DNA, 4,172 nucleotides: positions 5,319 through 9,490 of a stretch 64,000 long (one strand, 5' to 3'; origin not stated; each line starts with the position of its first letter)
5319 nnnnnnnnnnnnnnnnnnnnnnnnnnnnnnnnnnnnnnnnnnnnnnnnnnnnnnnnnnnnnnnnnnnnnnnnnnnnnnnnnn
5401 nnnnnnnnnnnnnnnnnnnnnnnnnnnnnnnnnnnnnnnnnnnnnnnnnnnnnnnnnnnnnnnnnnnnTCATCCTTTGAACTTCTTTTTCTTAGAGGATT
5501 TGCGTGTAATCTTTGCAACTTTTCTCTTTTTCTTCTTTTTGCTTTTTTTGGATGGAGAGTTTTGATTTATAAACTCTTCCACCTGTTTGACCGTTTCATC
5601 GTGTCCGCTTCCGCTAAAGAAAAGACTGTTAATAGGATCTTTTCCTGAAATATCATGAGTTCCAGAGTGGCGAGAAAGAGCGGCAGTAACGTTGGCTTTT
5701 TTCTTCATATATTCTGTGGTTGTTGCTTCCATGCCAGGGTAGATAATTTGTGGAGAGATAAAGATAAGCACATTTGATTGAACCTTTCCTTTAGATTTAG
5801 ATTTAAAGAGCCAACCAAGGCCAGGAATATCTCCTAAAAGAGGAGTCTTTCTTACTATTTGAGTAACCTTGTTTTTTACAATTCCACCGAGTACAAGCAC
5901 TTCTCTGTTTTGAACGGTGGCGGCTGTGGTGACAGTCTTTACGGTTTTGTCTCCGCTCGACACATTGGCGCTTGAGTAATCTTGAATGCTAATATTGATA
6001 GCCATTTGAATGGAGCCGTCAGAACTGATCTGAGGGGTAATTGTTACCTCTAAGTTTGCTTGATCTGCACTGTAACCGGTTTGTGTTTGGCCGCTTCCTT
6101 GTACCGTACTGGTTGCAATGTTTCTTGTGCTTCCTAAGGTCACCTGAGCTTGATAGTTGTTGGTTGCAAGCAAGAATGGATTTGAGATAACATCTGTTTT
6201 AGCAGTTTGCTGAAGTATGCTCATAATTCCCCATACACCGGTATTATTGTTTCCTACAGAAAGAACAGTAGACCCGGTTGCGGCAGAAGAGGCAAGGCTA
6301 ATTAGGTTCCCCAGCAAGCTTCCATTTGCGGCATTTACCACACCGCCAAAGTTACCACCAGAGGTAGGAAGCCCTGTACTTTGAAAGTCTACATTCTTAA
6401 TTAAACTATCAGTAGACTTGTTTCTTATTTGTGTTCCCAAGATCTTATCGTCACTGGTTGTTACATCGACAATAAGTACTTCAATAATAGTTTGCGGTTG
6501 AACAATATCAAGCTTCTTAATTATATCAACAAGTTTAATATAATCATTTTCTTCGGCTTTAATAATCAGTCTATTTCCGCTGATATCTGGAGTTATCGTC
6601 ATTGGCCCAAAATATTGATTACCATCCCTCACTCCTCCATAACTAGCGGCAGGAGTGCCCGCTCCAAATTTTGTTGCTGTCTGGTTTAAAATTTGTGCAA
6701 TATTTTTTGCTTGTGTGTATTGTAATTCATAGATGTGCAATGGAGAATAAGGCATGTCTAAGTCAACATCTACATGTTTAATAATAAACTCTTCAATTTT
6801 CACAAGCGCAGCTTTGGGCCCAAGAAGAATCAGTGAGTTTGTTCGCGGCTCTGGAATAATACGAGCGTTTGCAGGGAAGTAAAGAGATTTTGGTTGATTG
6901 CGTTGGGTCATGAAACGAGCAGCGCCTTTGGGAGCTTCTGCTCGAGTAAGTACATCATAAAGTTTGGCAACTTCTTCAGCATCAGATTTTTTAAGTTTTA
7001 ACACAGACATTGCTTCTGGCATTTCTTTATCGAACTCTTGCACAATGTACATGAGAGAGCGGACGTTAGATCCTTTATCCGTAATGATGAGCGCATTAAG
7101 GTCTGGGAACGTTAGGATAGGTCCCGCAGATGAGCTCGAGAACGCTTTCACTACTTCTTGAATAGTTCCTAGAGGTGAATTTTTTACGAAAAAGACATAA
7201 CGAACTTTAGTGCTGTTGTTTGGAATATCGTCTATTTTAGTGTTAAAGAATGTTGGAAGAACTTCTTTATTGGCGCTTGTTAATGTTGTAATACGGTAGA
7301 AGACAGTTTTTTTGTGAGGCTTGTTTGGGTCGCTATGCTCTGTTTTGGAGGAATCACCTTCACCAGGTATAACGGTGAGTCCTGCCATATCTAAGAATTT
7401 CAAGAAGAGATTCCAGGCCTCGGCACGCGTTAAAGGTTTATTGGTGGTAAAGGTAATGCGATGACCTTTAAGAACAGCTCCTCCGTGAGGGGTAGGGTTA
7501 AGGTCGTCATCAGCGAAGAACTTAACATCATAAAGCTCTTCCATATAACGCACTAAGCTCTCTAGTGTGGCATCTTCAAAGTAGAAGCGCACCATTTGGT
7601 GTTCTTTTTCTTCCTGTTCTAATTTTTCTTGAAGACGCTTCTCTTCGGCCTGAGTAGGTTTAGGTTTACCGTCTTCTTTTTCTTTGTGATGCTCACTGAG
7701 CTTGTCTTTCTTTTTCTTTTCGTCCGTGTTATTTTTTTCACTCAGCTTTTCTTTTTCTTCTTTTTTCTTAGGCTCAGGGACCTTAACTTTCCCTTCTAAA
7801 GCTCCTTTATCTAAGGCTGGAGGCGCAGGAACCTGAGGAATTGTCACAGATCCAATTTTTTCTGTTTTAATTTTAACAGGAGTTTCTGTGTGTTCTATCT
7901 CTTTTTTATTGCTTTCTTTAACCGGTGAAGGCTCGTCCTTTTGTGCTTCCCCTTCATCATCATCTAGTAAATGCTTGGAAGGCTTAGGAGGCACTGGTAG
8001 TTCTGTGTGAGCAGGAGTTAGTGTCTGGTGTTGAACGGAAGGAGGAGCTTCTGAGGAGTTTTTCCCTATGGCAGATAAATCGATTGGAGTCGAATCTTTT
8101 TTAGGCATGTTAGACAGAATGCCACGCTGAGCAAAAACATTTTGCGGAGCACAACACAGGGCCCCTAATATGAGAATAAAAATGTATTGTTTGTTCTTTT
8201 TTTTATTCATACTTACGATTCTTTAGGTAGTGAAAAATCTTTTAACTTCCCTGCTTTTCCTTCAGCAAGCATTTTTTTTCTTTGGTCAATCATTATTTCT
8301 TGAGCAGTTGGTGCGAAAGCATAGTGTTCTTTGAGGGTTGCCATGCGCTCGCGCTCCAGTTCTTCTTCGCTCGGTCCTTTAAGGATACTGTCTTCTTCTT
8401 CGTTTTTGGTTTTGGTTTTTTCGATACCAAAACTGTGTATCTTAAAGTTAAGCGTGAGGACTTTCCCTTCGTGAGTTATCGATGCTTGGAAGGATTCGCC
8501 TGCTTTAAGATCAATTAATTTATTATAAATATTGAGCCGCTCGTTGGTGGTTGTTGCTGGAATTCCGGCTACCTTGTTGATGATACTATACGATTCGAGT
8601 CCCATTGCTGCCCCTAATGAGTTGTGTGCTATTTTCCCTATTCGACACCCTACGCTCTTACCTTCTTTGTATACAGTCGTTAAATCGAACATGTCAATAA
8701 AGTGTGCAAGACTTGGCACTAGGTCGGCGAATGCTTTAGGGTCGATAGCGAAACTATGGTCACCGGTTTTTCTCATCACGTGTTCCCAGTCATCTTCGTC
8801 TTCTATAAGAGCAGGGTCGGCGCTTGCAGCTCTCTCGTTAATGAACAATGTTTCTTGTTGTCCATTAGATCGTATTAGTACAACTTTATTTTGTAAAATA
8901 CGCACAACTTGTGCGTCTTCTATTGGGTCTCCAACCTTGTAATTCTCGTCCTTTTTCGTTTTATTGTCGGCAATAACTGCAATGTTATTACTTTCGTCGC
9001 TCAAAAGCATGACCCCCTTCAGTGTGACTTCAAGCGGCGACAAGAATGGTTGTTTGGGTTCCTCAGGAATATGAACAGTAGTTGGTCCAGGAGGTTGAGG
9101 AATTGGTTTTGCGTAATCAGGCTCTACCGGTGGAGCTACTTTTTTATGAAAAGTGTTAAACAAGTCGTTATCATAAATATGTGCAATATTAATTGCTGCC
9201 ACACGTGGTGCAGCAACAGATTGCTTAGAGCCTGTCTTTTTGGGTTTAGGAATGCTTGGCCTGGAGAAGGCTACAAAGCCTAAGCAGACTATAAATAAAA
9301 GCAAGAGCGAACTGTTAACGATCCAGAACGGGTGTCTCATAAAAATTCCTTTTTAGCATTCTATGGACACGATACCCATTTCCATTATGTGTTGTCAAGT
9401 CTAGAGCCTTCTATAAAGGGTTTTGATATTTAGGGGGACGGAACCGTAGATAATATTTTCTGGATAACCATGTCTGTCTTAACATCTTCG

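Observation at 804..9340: Single operon with two secretin genes: gspC-like, secretin 1, pilM/N-like fusion, pilO-like, secretin 2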

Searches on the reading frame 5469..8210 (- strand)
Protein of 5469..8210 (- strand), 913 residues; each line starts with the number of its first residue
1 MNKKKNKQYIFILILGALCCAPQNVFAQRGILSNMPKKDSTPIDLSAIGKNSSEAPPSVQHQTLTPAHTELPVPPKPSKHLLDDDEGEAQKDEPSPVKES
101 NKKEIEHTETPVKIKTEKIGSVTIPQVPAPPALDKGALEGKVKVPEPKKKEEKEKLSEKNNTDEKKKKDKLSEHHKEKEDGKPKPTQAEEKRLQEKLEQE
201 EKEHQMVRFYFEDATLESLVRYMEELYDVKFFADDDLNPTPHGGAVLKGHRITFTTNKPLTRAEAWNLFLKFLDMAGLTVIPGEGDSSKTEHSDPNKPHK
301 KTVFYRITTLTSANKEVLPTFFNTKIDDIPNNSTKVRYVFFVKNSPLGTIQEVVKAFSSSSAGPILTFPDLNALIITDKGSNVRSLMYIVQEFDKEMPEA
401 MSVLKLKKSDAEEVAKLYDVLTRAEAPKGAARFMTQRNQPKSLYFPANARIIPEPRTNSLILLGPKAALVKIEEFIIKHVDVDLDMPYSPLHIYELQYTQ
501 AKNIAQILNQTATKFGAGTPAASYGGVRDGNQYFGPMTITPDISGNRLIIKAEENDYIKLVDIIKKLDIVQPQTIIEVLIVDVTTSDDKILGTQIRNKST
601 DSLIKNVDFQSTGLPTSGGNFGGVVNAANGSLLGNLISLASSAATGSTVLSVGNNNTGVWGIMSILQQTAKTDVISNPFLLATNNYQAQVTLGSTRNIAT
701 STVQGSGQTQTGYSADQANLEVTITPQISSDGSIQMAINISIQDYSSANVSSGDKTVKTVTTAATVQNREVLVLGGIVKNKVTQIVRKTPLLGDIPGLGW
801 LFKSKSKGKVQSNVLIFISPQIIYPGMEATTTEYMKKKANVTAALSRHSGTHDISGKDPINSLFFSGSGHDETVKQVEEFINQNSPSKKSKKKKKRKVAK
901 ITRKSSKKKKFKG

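Call 4: search_protein_families(library=pfam, proteins=[window:5469-8210:-], max_evalue=1)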
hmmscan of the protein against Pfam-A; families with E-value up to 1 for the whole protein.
window:5469-8210:- (913 aa): 5 families
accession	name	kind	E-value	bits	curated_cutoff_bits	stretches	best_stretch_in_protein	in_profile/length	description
PF00263.26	Secretin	-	6.7e-35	120.6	27.5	1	666-823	2-168/169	Bacterial type II and III secretion system protein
PF03958.22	Secretin_N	-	3e-19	69.4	28.2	3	493-573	3-69/69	Bacterial type II/III secretion system short domain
PF21305.2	type_II_gspD_N0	-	2e-05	24.8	27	1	248-286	30-67/71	GspD-like, N0 domain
PF16344.10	FecR_C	-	0.003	18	24.4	1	208-235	1-28/70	FecR, C-terminal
PF24368.1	DUF7524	-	0.23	11.6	27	1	695-776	72-150/182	Family of unknown function (DUF7524)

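Call 5: search_protein_families(library=ncbifam, proteins=[window:5469-8210:-], max_evalue=1)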
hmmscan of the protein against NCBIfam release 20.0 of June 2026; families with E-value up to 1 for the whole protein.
window:5469-8210:- (913 aa): 8 families
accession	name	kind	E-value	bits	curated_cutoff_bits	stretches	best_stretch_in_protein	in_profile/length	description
TIGR02517.1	type_II_gspD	equivalog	9.7e-82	275.3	351.35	1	250-824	31-591/600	type II secretion system secretin GspD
TIGR02515.1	IV_pilus_PilQ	subfamily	9.2e-46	156.7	284.35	1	493-823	101-427/428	type IV pilus secretin PilQ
TIGR02516.1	type_III_yscC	equivalog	1.9e-29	102.6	238.45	1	537-823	199-461/463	type III secretion system outer membrane ring subunit SctC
TIGR02519.1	pilus_MshL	equivalog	2.6e-24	85.7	250.2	1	548-823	10-290/290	pilus (MSHA type) biogenesis protein MshL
NF010083.0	PRK13568.1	equivalog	1.9e-19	69.8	554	1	663-823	256-417/419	DNA uptake porin HofQ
NF011873.0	PRK15346.1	equivalog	3.2e-16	59.1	524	2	608-818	281-488/499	EscC/YscC/HrcC family type III secretion system outer membrane ring protein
NF007851.2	PRK10560.1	exception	1.1e-14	54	598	1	639-823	223-409/412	DNA uptake porin HofQ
NF042912.1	Amuc_1098_fam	equivalog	4.8e-14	51.4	750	1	758-826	731-799/805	Amuc_1098 family type IV pilus outer membrane protein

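Call 73: search_solved_structures(query=window:5469-8210:-, max_evalue=1e-10)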
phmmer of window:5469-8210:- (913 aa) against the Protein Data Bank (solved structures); distinct sequences matched with E-value up to 1e-10: 16.
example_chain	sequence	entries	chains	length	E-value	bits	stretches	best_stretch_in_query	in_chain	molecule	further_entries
5wq7_A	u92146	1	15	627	6.5e-38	133.7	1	342-824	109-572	Putative type II secretion system protein D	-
6i1x_A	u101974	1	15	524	8e-37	130.1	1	343-824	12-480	Type II secretion system protein D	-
5zdh_A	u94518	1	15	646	1.8e-36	128.9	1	236-833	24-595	Type II secretion system protein D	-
6i1y_A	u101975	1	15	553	6.4e-35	123.8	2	657-832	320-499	General secretion pathway protein GspD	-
5wln_G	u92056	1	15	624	1e-32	116.6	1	339-825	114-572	Type II secretion system protein D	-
5wq8_A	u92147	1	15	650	8.9e-30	106.8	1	331-831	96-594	Type II secretion system protein D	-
5wq9_A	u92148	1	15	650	5.7e-29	104.2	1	331-831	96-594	Type II secretion system protein D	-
6hcg_A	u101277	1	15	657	1.1e-28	103.3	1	359-825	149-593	Type II secretion system protein D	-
5w68_A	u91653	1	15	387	2.5e-24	88.8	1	493-833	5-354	Putative type II secretion protein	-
9sh1_A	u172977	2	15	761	4.5e-22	81.3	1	530-823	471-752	Type IV pilus biogenesis and competence protein PilQ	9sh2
4av2_A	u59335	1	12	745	1.3e-21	79.8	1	537-823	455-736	TYPE IV PILUS BIOGENESIS AND COMPETENCE PROTEIN PILQ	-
9k8v_A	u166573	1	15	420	3.8e-21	78.3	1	496-831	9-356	General secretion pathway protein D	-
6w6m_A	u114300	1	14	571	1.3e-19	73.2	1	517-823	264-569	Type IV pilus secretin PilQ family protein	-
9x0w_A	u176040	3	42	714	2.1e-16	62.6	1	526-823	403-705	Fimbrial assembly protein PilQ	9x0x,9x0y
6ve2_A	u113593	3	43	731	2.2e-16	62.5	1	526-823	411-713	Fimbrial assembly protein PilQ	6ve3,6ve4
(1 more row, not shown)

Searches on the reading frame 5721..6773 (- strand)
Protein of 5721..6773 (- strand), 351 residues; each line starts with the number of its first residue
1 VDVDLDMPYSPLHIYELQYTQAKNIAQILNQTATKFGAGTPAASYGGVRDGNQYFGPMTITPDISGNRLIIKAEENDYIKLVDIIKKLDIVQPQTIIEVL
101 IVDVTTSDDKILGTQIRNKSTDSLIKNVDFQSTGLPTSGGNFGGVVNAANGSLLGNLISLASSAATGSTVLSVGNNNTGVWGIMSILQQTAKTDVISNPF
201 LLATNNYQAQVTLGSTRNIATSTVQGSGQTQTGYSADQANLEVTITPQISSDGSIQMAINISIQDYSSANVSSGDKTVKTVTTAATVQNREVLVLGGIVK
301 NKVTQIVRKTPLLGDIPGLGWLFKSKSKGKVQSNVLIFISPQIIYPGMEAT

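Call 48: search_dna_similar(query=window:5721-6773:-, collection=plasmids, mode=protein, max_rows=40, rows=spread, max_evalue=1e-8)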
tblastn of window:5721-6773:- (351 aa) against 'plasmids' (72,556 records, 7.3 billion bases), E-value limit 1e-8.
Records with a match: 451; places in all: 453; records where one place covers at least 80% of the query: 438.
Best place of each record, by identity: <60% 451.
By first word of the organism name: Escherichia 416; Providencia 6; Sulfitobacter 4; Pasteurella 3; Shigella 2; Yersinia 2; Paraburkholderia 2; Cupriavidus 2; Leisingera 2; Pantoea 1; and 11 more.
By predicted mobility (MOB-suite, as given by PLSDB): non-mobilizable 337; conjugative 60; mobilizable 54.
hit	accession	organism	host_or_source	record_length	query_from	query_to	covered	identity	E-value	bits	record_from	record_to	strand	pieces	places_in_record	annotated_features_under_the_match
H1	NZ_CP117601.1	Escherichia albertii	Delichon urbicum,whole organism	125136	13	350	96%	26.8%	8e-11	71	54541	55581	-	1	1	gspD: type II secretion system secretin GspD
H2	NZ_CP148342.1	Escherichia coli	Homo sapiens,single cell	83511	14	344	94%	26.8%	6e-11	71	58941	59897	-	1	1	etpD: variant type II secretion system secretin EtpD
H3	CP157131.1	Escherichia coli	culture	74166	14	344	94%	26.8%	6e-11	71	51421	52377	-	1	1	etpD: variant type II secretion system secretin EtpD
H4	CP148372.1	Escherichia coli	Homo sapiens,single cell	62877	14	344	94%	26.8%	6e-11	71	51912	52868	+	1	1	etpD: variant type II secretion system secretin EtpD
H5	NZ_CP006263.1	Escherichia coli O145:H28 str. RM13516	Homo sapiens,feces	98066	14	344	94%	26.8%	6e-11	71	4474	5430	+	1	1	etpD: variant type II secretion system secretin EtpD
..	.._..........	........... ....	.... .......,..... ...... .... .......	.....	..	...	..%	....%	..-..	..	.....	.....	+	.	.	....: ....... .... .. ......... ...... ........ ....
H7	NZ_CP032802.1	Escherichia coli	Bovine (bobby calf, fecal)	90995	14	344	94%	26.3%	2e-10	69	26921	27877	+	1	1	etpD: variant type II secretion system secretin EtpD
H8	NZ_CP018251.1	Escherichia coli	Cattle faeces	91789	14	344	94%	26.3%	2e-10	69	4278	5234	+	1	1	etpD: variant type II secretion system secretin EtpD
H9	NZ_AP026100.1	Escherichia coli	Homo sapiens,Cultured ...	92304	14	344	94%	26.3%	2e-10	69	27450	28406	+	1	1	etpD: variant type II secretion system secretin EtpD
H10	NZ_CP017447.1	Escherichia coli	Cattle Hide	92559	14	344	94%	26.3%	2e-10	69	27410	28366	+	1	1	etpD: variant type II secretion system secretin EtpD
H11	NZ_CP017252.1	Escherichia coli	-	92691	14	344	94%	26.3%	2e-10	69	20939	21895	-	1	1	etpD: variant type II secretion system secretin EtpD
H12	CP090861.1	Escherichia coli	sediment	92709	14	344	94%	26.3%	2e-10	69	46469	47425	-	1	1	etpD: variant type II secretion system secretin EtpD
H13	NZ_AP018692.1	Escherichia coli O157:H7 str. Sakai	Homo sapiens,Human feces,Human ...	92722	14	344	94%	26.3%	2e-10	69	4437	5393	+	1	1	etpD: variant type II secretion system secretin EtpD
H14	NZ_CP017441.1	Escherichia coli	Cattle Hide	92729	14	344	94%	26.3%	2e-10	69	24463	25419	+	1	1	etpD: variant type II secretion system secretin EtpD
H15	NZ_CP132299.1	Escherichia coli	-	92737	14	344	94%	26.3%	2e-10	69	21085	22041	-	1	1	etpD: variant type II secretion system secretin EtpD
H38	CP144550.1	Sulfitobacter pontiacus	cell culture,salt marsh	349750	14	345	95%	24.3%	3e-9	66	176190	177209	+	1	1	record has no annotation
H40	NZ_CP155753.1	Sphingomonas parapaucimobilis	Chinese cabbage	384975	156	344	54%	25.2%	3e-9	66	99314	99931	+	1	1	gspD: type II secretion system secretin GspD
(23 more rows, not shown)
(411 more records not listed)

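Call 51: get_annotated_region(hit=H38, flank=2500)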
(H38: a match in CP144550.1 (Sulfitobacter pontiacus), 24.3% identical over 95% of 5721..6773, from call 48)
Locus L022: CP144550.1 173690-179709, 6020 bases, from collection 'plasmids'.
description: Sulfitobacter pontiacus strain EE-36 plasmid pls1, complete sequence
organism: Sulfitobacter pontiacus (NCBI taxid 60137)
taxonomy: Bacteria; Pseudomonadota; Alphaproteobacteria; Rhodobacterales; Roseobacteraceae; Sulfitobacter; Sulfitobacter pontiacus
host: -; source: cell culture,salt marsh; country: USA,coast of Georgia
typing (MOB-suite, as given by PLSDB): non-mobilizable; replicon rep_cluster_361
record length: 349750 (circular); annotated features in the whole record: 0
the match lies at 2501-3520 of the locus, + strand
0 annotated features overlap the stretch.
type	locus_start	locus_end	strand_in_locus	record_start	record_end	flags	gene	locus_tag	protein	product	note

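Call 52: get_annotated_region(hit=H40, flank=2500)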
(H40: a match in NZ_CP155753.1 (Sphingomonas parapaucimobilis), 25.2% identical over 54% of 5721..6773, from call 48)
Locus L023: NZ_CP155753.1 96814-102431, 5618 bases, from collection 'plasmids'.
description: Sphingomonas parapaucimobilis strain YK209 plasmid unnamed5, complete sequence
organism: Sphingomonas parapaucimobilis (NCBI taxid 28213)
taxonomy: Bacteria; Pseudomonadota; Alphaproteobacteria; Sphingomonadales; Sphingomonadaceae; Sphingomonas; Sphingomonas parapaucimobilis
host: -; source: Chinese cabbage; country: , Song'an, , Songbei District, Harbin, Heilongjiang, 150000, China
typing (MOB-suite, as given by PLSDB): non-mobilizable
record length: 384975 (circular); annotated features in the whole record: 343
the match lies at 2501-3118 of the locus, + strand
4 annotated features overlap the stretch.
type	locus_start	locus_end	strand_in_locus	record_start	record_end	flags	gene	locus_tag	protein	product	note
CDS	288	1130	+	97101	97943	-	-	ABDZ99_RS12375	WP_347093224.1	type II secretion system protein N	-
CDS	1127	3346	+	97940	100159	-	gspD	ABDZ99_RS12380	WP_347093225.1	type II secretion system secretin GspD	GO:0015628 - protein secretion by the type II secretion system [Evidence IEA]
CDS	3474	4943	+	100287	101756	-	gspE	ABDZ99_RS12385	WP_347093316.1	type II secretion system ATPase GspE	GO:0015628 - protein secretion by the type II secretion system [Evidence IEA]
CDS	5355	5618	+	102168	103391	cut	gspF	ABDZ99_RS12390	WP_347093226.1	type II secretion system inner membrane protein GspF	GO:0015628 - protein secretion by the type II secretion system [Evidence IEA]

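Call 53: get_annotated_region(hit=H13, flank=2500)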
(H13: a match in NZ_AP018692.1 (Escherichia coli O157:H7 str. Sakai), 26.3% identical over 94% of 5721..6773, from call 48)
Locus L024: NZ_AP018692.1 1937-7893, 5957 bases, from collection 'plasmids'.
description: Escherichia coli O157:H7 str. Sakai strain SAKAI (EHEC) substr. RIMD 0509952 plasmid pO157, complete sequence
organism: Escherichia coli O157:H7 str. Sakai (NCBI taxid 386585)
taxonomy: Bacteria; Pseudomonadota; Gammaproteobacteria; Enterobacterales; Enterobacteriaceae; Escherichia; Escherichia coli; Escherichia coli O157:H7 str. Sakai
host: -; source: Homo sapiens,Human feces,Human intestinal microflora; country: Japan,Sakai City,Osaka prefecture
typing (MOB-suite, as given by PLSDB): non-mobilizable; replicon IncFIA,IncFIB
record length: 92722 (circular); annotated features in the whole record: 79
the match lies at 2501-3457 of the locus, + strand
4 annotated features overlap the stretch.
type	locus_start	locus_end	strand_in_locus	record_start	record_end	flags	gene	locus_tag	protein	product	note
CDS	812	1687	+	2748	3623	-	gspC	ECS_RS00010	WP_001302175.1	type II secretion system protein GspC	GO:0015628 - protein secretion by the type II secretion system [Evidence IEA]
CDS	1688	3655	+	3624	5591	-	etpD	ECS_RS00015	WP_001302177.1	variant type II secretion system secretin EtpD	-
CDS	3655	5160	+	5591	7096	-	gspE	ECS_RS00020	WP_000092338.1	type II secretion system ATPase GspE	GO:0015628 - protein secretion by the type II secretion system [Evidence IEA]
CDS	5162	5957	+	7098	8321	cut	gspF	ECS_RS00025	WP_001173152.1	type II secretion system inner membrane protein GspF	GO:0015628 - protein secretion by the type II secretion system [Evidence IEA]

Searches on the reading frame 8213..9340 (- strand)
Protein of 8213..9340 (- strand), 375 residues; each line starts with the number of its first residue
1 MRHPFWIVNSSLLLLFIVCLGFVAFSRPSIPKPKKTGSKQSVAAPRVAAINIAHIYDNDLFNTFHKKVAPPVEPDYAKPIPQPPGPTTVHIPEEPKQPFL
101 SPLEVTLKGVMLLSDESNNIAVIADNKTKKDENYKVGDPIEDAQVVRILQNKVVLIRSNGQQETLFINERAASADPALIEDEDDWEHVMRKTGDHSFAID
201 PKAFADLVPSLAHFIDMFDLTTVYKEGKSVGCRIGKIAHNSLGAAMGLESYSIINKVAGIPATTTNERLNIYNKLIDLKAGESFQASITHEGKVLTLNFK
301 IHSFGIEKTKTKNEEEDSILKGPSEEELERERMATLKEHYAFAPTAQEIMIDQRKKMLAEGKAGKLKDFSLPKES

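Call 4: search_protein_families(library=pfam, proteins=[window:8213-9340:-], max_evalue=1)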
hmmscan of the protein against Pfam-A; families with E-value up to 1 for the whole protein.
window:8213-9340:- (375 aa): 2 families
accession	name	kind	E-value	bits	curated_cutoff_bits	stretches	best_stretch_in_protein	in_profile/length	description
PF11356.14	T2SSC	-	7.1e-10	39.3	27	1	31-166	22-140/141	Type II secretion system protein C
PF20514.4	ROXA-like_wH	-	0.2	12.1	22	1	129-179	20-79/119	ROXA-like winged helix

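Call 5: search_protein_families(library=ncbifam, proteins=[window:8213-9340:-], max_evalue=1)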
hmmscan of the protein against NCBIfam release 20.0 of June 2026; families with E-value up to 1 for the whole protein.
window:8213-9340:- (375 aa): 5 families
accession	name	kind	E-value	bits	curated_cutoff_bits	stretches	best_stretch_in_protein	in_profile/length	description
NF041515.1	GspC_delta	equivalog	4.7e-22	79.1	150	1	36-302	41-311/311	type II secretion system protein GspC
TIGR01713.1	typeII_sec_gspC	equivalog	4e-07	29.9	101.6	1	101-190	79-153/259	type II secretion system protein GspC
NF041616.1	T2SS_C_SYNERG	exception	7.8e-05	22.1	200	1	220-301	217-295/296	type II secretion system protein GspC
TIGR02037.1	degP_htrA_DO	subfamily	0.0042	16.1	416.2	1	221-335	250-360/434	Do family serine endopeptidase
NF040960.1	MamE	equivalog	0.12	10.9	800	1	230-301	467-535/659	magnetosome formation protease MamE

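Call 103: list_cluster_members(proteins=[window:8213-9340:-, window:5469-8210:-, P0001, P0160, P0040])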
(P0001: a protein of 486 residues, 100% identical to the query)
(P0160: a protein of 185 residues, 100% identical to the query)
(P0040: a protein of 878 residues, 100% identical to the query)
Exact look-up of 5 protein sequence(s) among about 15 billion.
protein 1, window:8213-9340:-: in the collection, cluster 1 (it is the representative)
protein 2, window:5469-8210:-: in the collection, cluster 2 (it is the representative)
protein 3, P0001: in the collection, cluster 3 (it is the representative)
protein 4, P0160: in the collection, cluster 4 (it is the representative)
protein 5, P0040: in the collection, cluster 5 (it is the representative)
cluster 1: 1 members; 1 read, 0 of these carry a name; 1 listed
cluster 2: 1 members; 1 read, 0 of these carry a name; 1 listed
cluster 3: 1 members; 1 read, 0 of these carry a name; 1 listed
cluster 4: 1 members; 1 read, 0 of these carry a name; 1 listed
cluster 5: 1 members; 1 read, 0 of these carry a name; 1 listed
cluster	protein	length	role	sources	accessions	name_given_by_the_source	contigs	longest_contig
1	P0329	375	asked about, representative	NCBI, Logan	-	-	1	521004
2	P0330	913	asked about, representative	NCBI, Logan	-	-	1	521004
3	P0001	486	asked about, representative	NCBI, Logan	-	-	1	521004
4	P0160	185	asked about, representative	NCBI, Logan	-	-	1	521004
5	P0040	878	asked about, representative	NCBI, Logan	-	-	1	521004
